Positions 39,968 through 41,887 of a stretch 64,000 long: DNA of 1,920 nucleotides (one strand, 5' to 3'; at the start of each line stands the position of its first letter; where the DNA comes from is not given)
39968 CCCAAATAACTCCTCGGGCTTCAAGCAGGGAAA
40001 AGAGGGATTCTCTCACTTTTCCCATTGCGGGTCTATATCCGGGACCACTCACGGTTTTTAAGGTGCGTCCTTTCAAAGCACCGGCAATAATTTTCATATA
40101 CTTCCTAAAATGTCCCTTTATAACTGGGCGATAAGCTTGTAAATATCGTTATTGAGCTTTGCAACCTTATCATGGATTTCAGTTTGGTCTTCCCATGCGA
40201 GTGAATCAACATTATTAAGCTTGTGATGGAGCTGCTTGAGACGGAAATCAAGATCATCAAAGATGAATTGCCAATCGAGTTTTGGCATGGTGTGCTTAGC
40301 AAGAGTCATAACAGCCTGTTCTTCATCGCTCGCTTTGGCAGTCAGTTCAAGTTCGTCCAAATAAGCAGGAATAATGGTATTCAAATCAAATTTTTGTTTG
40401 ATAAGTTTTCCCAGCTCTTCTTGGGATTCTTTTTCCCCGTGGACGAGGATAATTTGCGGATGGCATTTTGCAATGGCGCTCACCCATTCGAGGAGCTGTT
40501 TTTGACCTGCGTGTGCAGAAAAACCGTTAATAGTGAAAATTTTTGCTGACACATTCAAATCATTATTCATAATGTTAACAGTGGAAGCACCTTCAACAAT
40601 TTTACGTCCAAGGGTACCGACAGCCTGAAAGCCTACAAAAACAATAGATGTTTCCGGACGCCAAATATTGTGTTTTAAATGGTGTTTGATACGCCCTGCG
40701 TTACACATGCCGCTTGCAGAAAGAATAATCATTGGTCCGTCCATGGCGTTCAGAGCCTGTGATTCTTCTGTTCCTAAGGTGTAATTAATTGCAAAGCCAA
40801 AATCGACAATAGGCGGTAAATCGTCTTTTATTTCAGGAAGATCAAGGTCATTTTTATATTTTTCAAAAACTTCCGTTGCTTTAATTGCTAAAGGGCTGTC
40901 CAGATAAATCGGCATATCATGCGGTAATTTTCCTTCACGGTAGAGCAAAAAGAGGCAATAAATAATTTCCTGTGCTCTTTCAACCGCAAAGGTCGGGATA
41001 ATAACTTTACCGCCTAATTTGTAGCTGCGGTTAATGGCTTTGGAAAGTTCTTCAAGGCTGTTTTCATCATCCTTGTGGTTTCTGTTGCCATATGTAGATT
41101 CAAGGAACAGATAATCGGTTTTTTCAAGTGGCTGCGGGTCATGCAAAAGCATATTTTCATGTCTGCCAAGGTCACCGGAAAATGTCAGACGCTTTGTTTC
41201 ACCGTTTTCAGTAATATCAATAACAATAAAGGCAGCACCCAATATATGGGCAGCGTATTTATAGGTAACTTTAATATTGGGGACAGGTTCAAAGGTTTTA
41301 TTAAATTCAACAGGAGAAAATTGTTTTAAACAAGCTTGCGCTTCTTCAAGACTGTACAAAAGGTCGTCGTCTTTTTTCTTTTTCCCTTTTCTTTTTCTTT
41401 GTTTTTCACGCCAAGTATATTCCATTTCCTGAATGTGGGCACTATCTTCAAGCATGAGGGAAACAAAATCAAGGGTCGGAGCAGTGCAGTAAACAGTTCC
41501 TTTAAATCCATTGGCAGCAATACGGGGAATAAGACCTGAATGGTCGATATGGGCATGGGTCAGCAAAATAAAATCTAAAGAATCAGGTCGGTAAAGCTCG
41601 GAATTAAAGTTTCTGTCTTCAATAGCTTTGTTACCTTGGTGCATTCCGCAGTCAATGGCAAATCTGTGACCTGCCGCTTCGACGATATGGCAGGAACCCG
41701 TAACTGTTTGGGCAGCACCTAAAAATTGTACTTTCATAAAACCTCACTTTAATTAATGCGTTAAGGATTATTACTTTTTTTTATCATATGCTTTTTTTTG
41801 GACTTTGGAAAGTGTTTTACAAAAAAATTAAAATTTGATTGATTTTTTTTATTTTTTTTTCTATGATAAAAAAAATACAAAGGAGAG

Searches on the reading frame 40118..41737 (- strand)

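Call 7: search_protein_families(library=ncbifam, proteins=[window:40118-41737:-])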
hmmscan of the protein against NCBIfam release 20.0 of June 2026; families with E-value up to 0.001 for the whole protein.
window:40118-41737:- (539 aa): 4 families
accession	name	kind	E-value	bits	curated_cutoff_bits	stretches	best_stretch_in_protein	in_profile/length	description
NF045584.1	cas14_MBL_CASP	equivalog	3e-118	395.8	800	1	1-459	1-434/612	type VII CRISPR-associated protein Cas14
TIGR03675.1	arCOG00543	equivalog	5.4e-85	285.9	580.2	1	2-465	176-630/631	beta-CASP ribonuclease aCPSF1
TIGR04122.1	Xnuc_lig_assoc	equivalog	1.1e-08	34.3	325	1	144-264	68-184/326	ligase-associated DNA damage response exonuclease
TIGR02651.1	RNase_Z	equivalog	0.00036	19.7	292.95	0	16-117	20-121/302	ribonuclease Z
